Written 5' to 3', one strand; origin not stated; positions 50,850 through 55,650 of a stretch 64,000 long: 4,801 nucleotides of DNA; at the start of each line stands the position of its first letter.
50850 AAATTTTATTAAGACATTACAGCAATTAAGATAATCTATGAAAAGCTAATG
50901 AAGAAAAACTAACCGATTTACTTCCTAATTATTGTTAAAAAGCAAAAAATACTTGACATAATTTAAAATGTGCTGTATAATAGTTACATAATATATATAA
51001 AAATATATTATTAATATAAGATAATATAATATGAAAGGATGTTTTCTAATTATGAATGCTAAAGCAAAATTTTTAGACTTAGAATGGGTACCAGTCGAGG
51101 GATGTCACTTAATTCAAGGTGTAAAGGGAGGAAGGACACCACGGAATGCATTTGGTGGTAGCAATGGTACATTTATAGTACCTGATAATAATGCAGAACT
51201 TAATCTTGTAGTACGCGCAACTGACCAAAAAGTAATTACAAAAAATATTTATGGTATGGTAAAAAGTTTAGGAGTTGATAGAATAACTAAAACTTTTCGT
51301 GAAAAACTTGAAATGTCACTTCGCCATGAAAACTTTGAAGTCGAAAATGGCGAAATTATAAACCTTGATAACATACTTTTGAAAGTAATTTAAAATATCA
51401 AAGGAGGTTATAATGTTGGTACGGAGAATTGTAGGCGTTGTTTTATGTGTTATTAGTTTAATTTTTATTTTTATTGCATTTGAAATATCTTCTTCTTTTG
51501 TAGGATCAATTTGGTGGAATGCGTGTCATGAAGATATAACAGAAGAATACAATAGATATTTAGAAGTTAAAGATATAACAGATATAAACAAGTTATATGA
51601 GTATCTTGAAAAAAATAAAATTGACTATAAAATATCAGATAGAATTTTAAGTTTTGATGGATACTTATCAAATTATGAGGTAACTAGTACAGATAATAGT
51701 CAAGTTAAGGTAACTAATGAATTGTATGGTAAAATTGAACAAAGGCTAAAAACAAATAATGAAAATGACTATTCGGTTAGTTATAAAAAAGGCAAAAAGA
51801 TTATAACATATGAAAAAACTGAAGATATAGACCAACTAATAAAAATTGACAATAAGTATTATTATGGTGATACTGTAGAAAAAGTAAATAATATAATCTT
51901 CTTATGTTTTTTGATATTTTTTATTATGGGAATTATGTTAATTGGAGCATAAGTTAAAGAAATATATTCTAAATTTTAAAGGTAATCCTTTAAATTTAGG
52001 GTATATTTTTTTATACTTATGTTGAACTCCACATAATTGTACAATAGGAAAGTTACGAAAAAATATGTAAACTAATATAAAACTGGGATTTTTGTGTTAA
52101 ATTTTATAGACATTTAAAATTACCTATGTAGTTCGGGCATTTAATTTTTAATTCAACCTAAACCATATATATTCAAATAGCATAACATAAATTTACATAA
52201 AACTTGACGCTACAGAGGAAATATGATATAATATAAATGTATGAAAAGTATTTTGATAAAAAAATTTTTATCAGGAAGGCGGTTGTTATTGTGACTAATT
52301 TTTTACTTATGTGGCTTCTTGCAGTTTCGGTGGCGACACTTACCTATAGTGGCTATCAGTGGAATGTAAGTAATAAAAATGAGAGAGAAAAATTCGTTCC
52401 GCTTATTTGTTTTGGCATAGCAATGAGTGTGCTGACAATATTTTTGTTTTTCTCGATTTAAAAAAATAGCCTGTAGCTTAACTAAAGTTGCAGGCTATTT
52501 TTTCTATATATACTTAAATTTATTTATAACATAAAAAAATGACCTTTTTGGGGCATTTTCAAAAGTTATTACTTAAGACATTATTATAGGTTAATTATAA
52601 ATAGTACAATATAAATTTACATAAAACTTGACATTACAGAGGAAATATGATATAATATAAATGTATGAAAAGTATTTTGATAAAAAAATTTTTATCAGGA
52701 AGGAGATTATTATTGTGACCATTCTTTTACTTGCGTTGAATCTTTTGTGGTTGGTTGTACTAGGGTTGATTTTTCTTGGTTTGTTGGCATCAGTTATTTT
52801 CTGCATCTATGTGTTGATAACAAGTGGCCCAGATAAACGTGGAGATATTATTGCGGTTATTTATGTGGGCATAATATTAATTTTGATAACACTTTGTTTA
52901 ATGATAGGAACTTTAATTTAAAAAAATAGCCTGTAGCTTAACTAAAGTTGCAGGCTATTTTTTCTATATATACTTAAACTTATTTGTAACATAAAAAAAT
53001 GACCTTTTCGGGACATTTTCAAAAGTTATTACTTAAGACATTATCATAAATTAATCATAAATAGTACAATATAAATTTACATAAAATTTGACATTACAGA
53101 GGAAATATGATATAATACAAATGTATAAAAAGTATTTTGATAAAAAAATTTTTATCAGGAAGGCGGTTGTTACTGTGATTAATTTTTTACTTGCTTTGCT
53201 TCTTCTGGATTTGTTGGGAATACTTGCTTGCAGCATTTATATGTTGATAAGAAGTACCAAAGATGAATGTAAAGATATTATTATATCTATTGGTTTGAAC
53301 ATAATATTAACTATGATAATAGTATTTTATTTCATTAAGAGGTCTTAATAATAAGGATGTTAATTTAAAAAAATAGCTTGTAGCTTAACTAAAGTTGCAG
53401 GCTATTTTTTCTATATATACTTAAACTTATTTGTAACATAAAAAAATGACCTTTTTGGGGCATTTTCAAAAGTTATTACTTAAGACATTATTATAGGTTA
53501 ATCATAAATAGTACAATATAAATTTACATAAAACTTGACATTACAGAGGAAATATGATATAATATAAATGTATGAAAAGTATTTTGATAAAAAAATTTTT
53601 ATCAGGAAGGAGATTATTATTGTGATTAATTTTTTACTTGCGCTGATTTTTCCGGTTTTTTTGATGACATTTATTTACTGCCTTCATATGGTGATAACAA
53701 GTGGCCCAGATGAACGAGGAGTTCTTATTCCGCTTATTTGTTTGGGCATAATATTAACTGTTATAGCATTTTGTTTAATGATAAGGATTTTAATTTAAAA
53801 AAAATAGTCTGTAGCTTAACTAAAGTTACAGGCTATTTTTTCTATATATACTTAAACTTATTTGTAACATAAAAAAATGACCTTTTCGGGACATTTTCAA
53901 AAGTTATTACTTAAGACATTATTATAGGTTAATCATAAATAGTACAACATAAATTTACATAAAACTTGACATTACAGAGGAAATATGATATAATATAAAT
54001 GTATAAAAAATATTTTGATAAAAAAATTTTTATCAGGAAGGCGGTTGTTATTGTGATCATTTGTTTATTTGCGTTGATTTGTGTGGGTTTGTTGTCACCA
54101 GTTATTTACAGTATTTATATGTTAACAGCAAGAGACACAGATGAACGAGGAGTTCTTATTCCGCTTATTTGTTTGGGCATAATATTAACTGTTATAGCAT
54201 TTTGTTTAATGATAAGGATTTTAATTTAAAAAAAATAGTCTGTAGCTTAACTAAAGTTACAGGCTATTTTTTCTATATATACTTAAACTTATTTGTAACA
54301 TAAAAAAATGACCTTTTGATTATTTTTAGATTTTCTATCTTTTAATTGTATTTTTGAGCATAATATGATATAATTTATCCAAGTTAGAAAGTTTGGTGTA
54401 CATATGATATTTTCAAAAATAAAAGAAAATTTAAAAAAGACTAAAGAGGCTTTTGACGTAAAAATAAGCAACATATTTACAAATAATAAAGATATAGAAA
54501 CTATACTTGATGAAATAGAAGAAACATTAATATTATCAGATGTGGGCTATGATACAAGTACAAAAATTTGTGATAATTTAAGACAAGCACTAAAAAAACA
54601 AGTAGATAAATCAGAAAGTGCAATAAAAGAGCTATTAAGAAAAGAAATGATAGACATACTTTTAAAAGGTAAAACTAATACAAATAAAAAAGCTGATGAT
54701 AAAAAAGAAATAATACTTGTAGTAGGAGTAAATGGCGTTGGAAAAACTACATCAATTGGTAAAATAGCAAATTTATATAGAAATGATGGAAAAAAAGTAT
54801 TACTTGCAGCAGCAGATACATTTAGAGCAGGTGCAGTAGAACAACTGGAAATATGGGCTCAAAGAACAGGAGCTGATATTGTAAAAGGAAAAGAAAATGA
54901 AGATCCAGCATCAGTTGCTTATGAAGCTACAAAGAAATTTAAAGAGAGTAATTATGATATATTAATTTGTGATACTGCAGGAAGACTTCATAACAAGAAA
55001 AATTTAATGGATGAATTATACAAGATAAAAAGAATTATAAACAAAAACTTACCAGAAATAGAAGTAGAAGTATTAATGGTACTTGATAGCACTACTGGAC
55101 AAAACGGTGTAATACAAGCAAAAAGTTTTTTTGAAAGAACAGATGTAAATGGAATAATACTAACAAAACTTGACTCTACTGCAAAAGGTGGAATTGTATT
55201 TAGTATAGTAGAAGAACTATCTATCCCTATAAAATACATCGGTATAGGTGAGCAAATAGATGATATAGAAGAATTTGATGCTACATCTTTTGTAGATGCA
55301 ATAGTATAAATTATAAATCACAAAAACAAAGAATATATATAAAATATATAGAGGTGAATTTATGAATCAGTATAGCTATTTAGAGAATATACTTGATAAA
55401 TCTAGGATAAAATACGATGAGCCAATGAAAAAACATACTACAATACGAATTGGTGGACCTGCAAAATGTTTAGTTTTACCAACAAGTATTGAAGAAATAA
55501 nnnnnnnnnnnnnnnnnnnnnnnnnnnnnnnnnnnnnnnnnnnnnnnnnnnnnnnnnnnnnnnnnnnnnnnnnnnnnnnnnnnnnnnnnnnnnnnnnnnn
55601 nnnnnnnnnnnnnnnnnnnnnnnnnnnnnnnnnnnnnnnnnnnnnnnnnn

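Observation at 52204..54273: Five tandem cassettes encoding tiny two-TM proteins: non-coding parts near-identical, ORF bodies hypervariable and mosaic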

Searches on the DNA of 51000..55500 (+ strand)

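Call 4: search_rna_families(source=window, start=51000, end=55500, threshold=evalue, max_evalue=10, show_alignments=3)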
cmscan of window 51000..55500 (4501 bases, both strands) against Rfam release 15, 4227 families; matches with E-value up to 10: 15.
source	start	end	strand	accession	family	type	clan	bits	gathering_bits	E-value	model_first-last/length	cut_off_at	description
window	52875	52964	+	RF00506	Thr_leader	Cis-reg; leader;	-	29.3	55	0.014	1-118/118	no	Threonine operon leader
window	52429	52504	+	RF00506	Thr_leader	Cis-reg; leader;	-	27.8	55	0.032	1-118/118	no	Threonine operon leader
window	52414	52507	+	RF04312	trpB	Cis-reg;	-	25.7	59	1.9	1-107/107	no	trpB ncRNA motif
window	52460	52519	-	RF00506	Thr_leader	Cis-reg; leader;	-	24.9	55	0.15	1-118/118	no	Threonine operon leader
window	53787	53842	+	RF00506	Thr_leader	Cis-reg; leader;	-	24.7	55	0.17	1-118/118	no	Threonine operon leader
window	54218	54273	+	RF00506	Thr_leader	Cis-reg; leader;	-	24.7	55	0.17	1-118/118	no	Threonine operon leader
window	52920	52985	-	RF00506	Thr_leader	Cis-reg; leader;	-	24.7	55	0.17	1-118/118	no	Threonine operon leader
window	53349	53411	+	RF00506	Thr_leader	Cis-reg; leader;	-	23.4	55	0.34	1-118/118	no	Threonine operon leader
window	52912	52973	+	RF03735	mir-1502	Gene; miRNA;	-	22.5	66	3.3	1-59/59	no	mir-1502 microRNA precursor family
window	53798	53857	-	RF00506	Thr_leader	Cis-reg; leader;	-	21.5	55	0.96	1-118/118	no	Threonine operon leader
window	54229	54288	-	RF00506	Thr_leader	Cis-reg; leader;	-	21.5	55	0.96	1-118/118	no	Threonine operon leader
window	51946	52025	+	RF03818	MIR7994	Gene; miRNA;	-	21.5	100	1.2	1-90/90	no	MIR7994 microRNA precursor family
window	52225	52290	+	RF01733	atoC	Cis-reg;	-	21.1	50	2.5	1-93/93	no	atoC RNA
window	53794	53847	+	RF03583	MIR781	Gene; miRNA;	-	19.6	88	4.9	1-94/94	no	MIR781 microRNA precursor family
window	53367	53432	-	RF00506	Thr_leader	Cis-reg; leader;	-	17.7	55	7.8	1-118/118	no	Threonine operon leader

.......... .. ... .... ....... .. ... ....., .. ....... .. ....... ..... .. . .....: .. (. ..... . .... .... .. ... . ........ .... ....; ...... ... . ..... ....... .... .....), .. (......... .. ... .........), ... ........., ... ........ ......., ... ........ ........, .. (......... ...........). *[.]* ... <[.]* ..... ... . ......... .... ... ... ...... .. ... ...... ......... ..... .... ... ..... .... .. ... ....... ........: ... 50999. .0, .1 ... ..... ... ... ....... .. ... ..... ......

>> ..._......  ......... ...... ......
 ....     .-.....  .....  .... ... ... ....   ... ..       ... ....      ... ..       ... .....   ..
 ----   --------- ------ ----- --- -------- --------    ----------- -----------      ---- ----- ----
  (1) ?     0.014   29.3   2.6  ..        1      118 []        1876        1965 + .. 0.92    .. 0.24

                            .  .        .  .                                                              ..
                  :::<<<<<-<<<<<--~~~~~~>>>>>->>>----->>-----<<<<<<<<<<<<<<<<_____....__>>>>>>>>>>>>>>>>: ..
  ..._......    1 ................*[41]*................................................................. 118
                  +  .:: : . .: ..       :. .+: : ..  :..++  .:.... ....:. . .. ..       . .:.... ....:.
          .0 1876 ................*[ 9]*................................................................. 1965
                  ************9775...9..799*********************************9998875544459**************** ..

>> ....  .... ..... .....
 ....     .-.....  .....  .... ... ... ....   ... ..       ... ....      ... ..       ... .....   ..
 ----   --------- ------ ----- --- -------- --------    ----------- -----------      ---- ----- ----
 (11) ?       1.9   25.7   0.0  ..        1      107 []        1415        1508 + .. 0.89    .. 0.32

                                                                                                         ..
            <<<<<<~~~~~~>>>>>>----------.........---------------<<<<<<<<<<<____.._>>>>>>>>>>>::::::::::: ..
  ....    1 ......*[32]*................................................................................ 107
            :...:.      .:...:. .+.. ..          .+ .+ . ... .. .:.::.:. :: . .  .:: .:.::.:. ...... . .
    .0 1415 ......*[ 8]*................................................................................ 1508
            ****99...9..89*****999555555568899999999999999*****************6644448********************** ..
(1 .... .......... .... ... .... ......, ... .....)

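Call 65: search_dna_similar(query=window:53407-53858:+, collection=phages, mode=distant, max_evalue=0.01)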
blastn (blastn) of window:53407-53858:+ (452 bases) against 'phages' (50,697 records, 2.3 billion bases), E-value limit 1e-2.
Records with a match: 1; places in all: 1; records where one place covers at least 80% of the query: 0.
Best place of each record, by identity: 95-99% 1.
By first word of the organism name: Prevotella 1.
By host as written in the record: Prevotella sp. 1.
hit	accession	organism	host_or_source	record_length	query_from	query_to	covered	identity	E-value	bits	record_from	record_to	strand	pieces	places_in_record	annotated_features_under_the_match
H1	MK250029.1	Prevotella phage Lak-C1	Prevotella sp.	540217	368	396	6%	96.6%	3e-3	49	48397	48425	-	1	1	record has no annotation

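Call 66: search_dna_similar(query=window:53407-53858:+, collection=plasmids, mode=distant, max_evalue=0.01)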
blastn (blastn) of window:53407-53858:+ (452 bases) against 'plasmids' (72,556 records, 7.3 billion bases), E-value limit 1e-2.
No match.

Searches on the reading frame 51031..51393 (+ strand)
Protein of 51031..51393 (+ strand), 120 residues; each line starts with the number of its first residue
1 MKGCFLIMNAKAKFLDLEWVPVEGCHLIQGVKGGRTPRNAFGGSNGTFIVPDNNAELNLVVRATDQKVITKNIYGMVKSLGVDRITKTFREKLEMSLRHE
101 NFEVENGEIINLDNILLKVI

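Call 8: search_protein_families(library=pfam, proteins=[window:51031-51393:+], max_evalue=1)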
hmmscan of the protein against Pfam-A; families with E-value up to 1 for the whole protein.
window:51031-51393:+ (120 aa): 0 families

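Call 9: search_protein_families(library=ncbifam, proteins=[window:51031-51393:+], max_evalue=1)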
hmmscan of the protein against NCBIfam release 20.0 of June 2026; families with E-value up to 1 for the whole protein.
window:51031-51393:+ (120 aa): 0 families

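Call 36: search_protein_families(library=phrogs, proteins=[window:51031-51393:+], max_evalue=0.1)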
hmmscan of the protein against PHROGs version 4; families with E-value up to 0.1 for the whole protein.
window:51031-51393:+ (120 aa): 1 family
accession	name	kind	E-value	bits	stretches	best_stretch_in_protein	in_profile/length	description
phrog_4888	-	tail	0.098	13.7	0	61-97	62-98/128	tail assembly chaperone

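Call 37: search_protein_families(library=padloc, proteins=[window:51031-51393:+], max_evalue=0.1)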
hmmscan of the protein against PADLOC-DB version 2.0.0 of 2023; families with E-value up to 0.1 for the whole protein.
window:51031-51393:+ (120 aa): 0 families

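Call 73: find_homologous_proteins(query=window:51052-51390:+, max_evalue=0.001)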
Query window:51052-51390:+ (113 aa): 1 proteins with E <= 0.001 among 2 candidates.
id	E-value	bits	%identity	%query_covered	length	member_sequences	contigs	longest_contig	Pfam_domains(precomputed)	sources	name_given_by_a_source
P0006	3.7e-68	244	100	100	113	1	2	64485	-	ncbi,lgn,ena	-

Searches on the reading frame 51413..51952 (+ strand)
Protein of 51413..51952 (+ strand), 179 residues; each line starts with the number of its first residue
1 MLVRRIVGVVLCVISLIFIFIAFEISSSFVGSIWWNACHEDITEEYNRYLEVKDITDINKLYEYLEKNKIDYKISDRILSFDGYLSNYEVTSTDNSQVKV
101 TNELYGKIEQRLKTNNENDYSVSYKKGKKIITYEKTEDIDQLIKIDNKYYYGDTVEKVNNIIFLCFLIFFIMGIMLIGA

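Call 8: search_protein_families(library=pfam, proteins=[window:51413-51952:+], max_evalue=1)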
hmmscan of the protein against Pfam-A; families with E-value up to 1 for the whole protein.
window:51413-51952:+ (179 aa): 3 families
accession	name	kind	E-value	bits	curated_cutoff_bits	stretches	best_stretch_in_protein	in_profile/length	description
PF10644.15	Misat_Tub_SegII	-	0.09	13.5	26.5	1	26-135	11-109/115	Misato Segment II tubulin-like domain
PF22840.2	CATSPERG_NTD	-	0.16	12.3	27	1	39-104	10-75/159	CATSPERG N-terminal domain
PF02060.20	ISK_Channel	-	0.18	12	22.1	1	152-176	39-63/126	Slow voltage-gated potassium channel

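Call 9: search_protein_families(library=ncbifam, proteins=[window:51413-51952:+], max_evalue=1)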
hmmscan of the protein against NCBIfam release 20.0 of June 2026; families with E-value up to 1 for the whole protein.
window:51413-51952:+ (179 aa): 2 families
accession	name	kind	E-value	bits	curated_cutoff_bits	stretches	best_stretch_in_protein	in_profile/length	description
NF005231.0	PRK06732.1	equivalog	0.027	14.3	265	1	42-136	52-147/229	phosphopantothenate--cysteine ligase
NF011820.0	PRK15292.1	equivalog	0.12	11.7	277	1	75-154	49-129/366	type 1 fimbrial protein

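Call 36: search_protein_families(library=phrogs, proteins=[window:51413-51952:+], max_evalue=0.1)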
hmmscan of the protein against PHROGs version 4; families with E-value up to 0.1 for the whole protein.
window:51413-51952:+ (179 aa): 0 families

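Call 37: search_protein_families(library=padloc, proteins=[window:51413-51952:+], max_evalue=0.1)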
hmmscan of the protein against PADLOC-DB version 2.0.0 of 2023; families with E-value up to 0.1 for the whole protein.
window:51413-51952:+ (179 aa): 0 families

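Call 38: find_homologous_proteins(query=window:51413-51949:+, max_evalue=0.001)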
Query window:51413-51949:+ (179 aa): 1 proteins with E <= 0.001 among 91 candidates.
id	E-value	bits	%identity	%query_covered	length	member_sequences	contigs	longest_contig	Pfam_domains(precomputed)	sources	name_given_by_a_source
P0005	4.8e-110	383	100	100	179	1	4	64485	-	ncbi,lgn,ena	-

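Call 39: find_encoding_contigs(protein=P0005, flank=4000, max_places=6)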
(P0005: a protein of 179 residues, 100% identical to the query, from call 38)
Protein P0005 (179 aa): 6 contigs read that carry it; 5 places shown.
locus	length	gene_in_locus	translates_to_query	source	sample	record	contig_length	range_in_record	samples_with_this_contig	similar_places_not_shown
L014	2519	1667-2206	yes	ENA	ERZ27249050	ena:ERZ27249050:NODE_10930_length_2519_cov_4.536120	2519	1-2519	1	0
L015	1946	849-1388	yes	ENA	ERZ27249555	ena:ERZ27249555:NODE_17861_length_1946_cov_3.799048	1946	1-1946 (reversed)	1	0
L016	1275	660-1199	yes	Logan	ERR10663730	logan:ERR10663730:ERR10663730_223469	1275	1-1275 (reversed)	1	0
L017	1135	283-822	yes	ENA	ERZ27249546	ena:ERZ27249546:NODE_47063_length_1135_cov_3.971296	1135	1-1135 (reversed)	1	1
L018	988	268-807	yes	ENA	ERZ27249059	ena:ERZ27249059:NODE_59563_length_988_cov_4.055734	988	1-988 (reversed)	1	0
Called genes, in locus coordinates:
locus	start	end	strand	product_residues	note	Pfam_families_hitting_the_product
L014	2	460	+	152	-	?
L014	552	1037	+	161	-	-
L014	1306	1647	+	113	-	-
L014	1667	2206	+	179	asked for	-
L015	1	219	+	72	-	?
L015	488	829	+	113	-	-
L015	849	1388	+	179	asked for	-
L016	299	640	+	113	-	-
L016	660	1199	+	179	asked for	-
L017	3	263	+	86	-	?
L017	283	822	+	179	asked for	-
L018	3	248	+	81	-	?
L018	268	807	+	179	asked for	-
